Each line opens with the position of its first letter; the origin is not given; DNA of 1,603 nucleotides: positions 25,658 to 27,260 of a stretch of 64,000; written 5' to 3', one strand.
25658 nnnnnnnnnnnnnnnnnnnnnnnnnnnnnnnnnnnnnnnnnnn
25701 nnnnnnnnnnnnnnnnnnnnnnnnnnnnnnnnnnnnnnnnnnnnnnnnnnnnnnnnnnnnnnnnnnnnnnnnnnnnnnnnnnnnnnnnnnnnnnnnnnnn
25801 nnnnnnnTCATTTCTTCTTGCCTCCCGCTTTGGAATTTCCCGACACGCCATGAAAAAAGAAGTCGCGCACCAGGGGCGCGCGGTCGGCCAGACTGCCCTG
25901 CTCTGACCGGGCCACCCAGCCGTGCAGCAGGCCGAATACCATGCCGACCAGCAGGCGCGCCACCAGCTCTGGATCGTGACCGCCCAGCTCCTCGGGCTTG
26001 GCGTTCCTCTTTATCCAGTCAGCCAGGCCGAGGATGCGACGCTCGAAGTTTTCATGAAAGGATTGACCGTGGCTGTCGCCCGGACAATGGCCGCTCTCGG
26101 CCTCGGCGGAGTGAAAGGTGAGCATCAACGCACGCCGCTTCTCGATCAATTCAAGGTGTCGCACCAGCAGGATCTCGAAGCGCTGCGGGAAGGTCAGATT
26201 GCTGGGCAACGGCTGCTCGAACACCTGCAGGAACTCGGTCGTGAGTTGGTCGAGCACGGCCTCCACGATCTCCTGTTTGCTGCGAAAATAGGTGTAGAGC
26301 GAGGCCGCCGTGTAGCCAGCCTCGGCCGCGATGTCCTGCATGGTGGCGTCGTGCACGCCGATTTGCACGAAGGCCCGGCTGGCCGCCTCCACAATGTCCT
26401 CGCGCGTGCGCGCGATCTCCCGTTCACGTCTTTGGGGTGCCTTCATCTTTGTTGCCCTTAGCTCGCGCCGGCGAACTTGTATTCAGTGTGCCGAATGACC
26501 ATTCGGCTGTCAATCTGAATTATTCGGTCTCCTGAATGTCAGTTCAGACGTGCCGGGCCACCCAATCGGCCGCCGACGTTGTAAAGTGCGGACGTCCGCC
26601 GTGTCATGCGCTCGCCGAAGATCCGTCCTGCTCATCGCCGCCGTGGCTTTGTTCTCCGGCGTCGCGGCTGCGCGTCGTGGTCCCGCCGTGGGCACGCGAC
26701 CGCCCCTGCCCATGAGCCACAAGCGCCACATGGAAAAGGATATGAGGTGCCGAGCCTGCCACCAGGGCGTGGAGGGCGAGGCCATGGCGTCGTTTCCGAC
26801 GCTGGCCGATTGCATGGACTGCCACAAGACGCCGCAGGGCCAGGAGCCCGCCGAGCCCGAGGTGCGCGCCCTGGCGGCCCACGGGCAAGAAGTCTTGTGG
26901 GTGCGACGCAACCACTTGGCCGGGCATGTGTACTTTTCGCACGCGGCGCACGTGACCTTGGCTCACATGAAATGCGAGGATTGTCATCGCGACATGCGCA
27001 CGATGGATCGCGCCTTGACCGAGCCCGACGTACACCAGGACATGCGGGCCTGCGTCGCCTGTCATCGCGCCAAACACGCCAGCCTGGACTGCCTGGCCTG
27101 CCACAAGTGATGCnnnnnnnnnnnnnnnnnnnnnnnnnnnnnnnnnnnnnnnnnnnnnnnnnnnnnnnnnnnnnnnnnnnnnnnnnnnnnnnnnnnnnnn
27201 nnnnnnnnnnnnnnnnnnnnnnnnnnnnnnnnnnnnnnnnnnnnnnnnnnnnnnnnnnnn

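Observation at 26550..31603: Four-gene ACIII/Qrc-like module: pentaheme cytochrome c + unfused Mo-pterin-family subunit + FeS subunit + NrfD-like membrane subunit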

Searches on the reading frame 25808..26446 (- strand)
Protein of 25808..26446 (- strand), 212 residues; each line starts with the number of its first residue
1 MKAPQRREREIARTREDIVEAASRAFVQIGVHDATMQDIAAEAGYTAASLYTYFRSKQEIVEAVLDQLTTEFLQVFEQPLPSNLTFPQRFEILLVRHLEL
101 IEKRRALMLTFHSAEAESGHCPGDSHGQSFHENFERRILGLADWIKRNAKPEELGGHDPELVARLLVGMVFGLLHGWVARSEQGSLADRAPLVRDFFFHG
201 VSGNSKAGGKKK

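Call 13: search_protein_families(library=pfam, proteins=[window:25808-26446:-], max_evalue=0.001)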
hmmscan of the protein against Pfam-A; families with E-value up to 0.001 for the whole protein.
window:25808-26446:- (212 aa): 1 family
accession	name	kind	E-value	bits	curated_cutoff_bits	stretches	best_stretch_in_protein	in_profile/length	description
PF00440.29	TetR_N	-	1.5e-15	57.1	24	1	18-64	1-47/47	Bacterial regulatory proteins, tetR family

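Call 92: search_protein_families(library=ncbifam, proteins=[window:25808-26446:-], max_evalue=0.001)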
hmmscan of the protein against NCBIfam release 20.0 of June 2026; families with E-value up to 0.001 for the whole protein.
window:25808-26446:- (212 aa): 21 families
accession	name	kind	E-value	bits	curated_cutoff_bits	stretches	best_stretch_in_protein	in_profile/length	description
NF051852.1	efflux_TF_MtrR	exception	7.8e-14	51.9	280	1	9-195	6-195/205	multidrug efflux system transcriptional repressor MtrR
NF041196.1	ScbR_bind_reg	equivalog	9.7e-14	52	150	1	12-197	5-185/191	ScbR family autoregulator-binding transcription factor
NF053878.1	FATransRegFadRBac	equivalog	2.8e-12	46.8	200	1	16-108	6-98/190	fatty acid metabolism transcriptional regulator FadR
NF007949.0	PRK10668.1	equivalog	1.8e-11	43.9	271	1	9-191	7-192/216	multidrug efflux transporter transcriptional repressor AcrR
TIGR03384.1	betaine_BetI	equivalog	2.9e-11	43.4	201.3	1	14-91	9-86/189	choline-binding transcriptional repressor BetI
NF053731.1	TransRegFasRMycb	equivalog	2.3e-10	40.6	330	1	14-103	12-101/199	HTH-type transcriptional activator FasR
NF007430.0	PRK09975.1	equivalog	1.3e-09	37.5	274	1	6-194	4-194/220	acrEF/envCD operon transcriptional regulator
NF001978.0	PRK00767.1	equivalog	2.2e-09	37.4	118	1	15-81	11-77/197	transcriptional regulator BetI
TIGR03613.1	RutR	equivalog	4.1e-08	33.3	368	1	6-73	1-68/202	pyrimidine utilization regulatory protein R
NF037937.1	septum_RefZ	equivalog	6.7e-08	32.6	180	1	15-83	1-69/195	forespore capture DNA-binding protein RefZ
NF011584.0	PRK15008.1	equivalog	9e-08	32.2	230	1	4-72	9-77/212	HTH-type transcriptional regulator RutR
NF053516.1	TranRepPrsAVib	equivalog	1.3e-07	31.6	300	1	12-81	5-74/208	TetR family transcriptional repressor PsrA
TIGR03968.1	mycofact_TetR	equivalog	5.8e-07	29.3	224.9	1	6-77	2-73/190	mycofactocin system transcriptional regulator MftR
NF050111.1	TransRegSACE7040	equivalog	1.5e-06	28.3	250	1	15-78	3-66/186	SACE_7040 family transcriptional regulator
NF051457.1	acryl_TF_AcuR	equivalog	1.3e-05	24.5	247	1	4-81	8-85/204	acrylate utilization transcriptional regulator AcuR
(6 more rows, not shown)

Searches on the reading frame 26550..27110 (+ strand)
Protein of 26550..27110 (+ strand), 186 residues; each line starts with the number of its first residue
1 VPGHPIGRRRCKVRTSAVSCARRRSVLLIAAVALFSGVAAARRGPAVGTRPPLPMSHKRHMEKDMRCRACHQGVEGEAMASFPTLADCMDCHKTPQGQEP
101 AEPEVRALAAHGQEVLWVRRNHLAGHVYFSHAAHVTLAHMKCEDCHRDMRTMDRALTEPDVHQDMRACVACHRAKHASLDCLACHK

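Call 9: search_protein_families(library=pfam, proteins=[window:26550-27110:+], max_evalue=0.01)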
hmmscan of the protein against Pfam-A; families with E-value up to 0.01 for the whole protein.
window:26550-27110:+ (186 aa): 4 families
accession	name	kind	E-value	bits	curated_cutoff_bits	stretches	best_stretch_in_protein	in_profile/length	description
PF14522.11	Cytochrome_C7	-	1.4e-12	47.7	24.8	2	127-186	1-67/67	Cytochrome c7 and related cytochrome c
PF02085.21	Cytochrom_CIII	-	4.5e-07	30.6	22.9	1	48-101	16-61/101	Class III cytochrome C family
PF14537.11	Cytochrom_c3_2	-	1.6e-05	25.7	25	1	60-146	2-78/79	Cytochrome c3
PF24560.1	zf-C2H2_OTU1_C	-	0.001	19.2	27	0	65-80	5-20/35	Ubiquitin thioesterase OTU1, C-terminal C2H2-type zinc finger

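Call 10: search_protein_families(library=ncbifam, proteins=[window:26550-27110:+], max_evalue=0.01)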
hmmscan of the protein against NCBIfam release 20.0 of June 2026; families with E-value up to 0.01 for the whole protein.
window:26550-27110:+ (186 aa): 3 families
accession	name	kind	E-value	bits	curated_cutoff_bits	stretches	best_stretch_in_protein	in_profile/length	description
NF041781.1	mnquin_red_QrcA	equivalog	2.8e-19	69.4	180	1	51-186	29-174/174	menaquinone reductase multiheme cytochrome c subunit QrcA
TIGR04257.1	nanowire_3heme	domain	1e-08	35.2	40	1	124-186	10-75/75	c(7)-type cytochrome triheme domain-containing protein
NF043011.1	CytC7_Geobact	equivalog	7.5e-05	23.1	120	0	122-186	28-89/89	cytochrome c7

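Call 25: search_solved_structures(query=window:26550-27107:+, max_evalue=1, show_alignments=2)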
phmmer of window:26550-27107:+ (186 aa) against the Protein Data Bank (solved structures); distinct sequences matched with E-value up to 1: 11.
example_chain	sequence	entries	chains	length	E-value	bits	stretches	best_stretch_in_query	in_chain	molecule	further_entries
6f0k_A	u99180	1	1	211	1.5e-16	64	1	47-175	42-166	Cytochrome c family protein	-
8k9e_A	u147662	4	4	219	2e-15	60.4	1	44-174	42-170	Cytochrome c7-like domain-containing protein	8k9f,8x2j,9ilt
6btm_A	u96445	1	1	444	1.3e-14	57.7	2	107-179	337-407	Alternative Complex III subunit A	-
6lod_A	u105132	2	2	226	1.7e-11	47.6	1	51-174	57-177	MULTIHEME_CYTC domain-containing protein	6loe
3ov0_A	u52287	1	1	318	9.6e-10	41.9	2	61-186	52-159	Cytochrome c family protein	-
3ouq_A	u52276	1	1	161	6e-06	29.5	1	123-186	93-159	Cytochrome c family protein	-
3oue_A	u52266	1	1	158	6.2e-05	26.2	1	60-185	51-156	Cytochrome c family protein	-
1kwj_A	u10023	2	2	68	0.00072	22.7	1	121-185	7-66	cytochrome c7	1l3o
1ehj_A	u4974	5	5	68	0.0022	21.1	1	122-185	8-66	CYTOCHROME C7 | CYTOCHROME C551.5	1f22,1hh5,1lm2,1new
1rwj_A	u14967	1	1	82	0.035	17.2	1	127-185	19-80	Cytochrome c family protein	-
3h34_A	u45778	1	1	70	0.16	15.1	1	54-97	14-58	Cytochrome c7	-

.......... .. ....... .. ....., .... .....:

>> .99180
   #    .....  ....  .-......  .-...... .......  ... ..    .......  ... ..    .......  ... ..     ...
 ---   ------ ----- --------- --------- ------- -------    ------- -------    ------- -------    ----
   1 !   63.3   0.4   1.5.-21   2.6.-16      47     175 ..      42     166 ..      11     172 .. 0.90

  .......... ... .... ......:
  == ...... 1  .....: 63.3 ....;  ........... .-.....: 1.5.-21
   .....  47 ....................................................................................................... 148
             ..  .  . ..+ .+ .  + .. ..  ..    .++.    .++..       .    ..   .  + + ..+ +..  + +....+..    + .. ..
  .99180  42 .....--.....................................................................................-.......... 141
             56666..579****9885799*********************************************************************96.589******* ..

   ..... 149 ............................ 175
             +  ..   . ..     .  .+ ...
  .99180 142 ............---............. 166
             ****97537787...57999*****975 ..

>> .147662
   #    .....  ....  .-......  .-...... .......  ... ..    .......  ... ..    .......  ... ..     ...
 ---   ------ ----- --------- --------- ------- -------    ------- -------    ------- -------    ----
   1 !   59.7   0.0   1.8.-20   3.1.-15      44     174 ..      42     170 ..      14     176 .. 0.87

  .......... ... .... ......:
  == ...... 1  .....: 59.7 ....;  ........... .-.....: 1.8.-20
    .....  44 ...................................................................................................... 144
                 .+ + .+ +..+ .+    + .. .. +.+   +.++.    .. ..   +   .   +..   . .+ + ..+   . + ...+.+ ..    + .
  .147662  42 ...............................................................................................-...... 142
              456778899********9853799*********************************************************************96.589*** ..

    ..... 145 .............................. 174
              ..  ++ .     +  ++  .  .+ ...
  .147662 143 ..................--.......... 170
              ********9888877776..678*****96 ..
